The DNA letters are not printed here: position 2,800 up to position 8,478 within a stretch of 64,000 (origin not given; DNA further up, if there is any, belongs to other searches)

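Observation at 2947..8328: Giant Fn3/CARDB surface protein containing an internal two-helix membrane hairpin; its N-terminal module is a paralog of the neighbouring gene (fusion or helical-hairpin anchor)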

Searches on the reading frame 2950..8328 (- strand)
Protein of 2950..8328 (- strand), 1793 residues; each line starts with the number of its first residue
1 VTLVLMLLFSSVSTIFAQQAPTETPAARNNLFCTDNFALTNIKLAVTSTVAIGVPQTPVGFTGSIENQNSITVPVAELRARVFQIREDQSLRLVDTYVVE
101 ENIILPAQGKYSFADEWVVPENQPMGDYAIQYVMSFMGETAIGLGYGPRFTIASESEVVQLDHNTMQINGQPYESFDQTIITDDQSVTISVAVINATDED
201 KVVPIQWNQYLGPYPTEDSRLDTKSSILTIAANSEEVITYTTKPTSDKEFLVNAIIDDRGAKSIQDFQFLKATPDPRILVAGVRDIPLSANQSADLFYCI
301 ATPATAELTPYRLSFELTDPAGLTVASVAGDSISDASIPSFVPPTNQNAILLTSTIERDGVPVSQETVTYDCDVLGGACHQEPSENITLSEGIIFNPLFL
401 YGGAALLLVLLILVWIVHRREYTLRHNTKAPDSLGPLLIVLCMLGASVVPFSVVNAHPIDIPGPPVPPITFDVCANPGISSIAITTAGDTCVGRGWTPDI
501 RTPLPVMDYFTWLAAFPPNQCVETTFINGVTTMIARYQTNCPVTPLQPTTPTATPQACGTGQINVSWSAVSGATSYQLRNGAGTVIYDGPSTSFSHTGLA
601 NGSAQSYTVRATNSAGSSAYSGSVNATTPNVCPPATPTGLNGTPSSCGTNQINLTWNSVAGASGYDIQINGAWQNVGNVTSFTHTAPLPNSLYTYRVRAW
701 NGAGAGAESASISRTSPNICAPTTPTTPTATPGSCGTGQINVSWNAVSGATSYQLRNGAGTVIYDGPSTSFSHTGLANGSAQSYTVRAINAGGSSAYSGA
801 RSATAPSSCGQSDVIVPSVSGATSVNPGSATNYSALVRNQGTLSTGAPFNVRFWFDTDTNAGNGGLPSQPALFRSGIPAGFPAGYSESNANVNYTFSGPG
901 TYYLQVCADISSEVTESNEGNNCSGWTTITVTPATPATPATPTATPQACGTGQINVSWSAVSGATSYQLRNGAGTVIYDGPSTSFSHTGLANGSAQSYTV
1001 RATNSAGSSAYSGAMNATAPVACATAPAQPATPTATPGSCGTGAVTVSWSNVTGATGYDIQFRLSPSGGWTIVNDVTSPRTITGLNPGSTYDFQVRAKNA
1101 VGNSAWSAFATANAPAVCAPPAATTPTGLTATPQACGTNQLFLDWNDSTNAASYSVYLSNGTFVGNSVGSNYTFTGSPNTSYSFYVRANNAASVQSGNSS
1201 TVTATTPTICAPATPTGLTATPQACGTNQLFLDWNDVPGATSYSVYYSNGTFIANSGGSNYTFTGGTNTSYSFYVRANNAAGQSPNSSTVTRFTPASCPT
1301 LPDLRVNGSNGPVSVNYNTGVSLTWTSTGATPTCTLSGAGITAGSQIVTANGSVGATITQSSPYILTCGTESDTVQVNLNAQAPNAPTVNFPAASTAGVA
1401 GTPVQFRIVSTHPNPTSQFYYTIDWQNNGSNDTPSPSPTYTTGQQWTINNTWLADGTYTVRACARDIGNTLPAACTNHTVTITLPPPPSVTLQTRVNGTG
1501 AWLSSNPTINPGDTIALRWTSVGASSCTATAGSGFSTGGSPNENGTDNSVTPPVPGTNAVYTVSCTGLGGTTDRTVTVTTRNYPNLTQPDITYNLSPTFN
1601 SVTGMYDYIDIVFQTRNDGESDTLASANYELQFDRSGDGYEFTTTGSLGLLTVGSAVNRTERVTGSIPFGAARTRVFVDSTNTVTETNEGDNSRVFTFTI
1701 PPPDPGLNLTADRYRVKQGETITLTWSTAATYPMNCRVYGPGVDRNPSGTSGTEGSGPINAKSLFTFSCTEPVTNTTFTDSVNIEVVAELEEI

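Call 6: search_protein_families(library=pfam, proteins=[window:2950-8328:-], max_evalue=0.01)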
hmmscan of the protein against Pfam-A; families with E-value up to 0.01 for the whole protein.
window:2950-8328:- (1793 aa): 7 families
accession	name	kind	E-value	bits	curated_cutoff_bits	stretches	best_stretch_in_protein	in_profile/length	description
PF00041.27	fn3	-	4.7e-26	91.2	25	3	1042-1110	13-81/84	Fibronectin type III domain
PF07705.17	CARDB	-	1.6e-11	44.7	22.7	2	812-923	2-98/101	CARDB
PF25059.1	FN3_DSCAM-DSCAML_C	-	3.5e-07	30.9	39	1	1057-1114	22-82/89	DSCAM/DSCAML C-terminal Fn3-like domain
PF24489.1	Ig_J_second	-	0.00091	19.7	27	0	1084-1108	64-88/105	Tip attachment protein J second Ig-like domain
PF16656.11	Pur_ac_phosph_N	-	0.0018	19.2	30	1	1034-1111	5-93/93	Purple acid Phosphatase, N-terminal domain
PF21605.3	CRLF2-like_D2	-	0.002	18.6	27.3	0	1043-1100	14-72/94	Cytokine receptor-like factor 2-like, D2 domain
PF07679.22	I-set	-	0.0026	18.2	23.7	0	557-619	24-83/90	Immunoglobulin I-set domain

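Call 8: find_encoding_contigs(protein=window:2950-8328:-, flank=10000, max_places=6)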
Protein window:2950-8328:- (1793 aa): no gene with exactly this product is on record in the collection.

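Call 13: search_protein_families(library=ncbifam, proteins=[window:2950-8328:-], max_evalue=0.01)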
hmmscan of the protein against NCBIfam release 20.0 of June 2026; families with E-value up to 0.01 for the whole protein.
window:2950-8328:- (1793 aa): 2 families
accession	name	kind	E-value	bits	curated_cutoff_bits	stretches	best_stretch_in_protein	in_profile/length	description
NF041611.1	exoglucan_CbhB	equivalog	9e-21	73.6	1950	3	1019-1208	698-888/997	exoglucanase CbhB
NF041534.1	rodZ_Strepcoccus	equivalog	0.0077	15.5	375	0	1267-1383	139-256/275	cytoskeleton protein RodZ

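Call 30: find_encoding_contigs(protein=window:2950-8313:-, flank=3000, max_places=3)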
Protein window:2950-8313:- (1788 aa): no gene with exactly this product is on record in the collection.
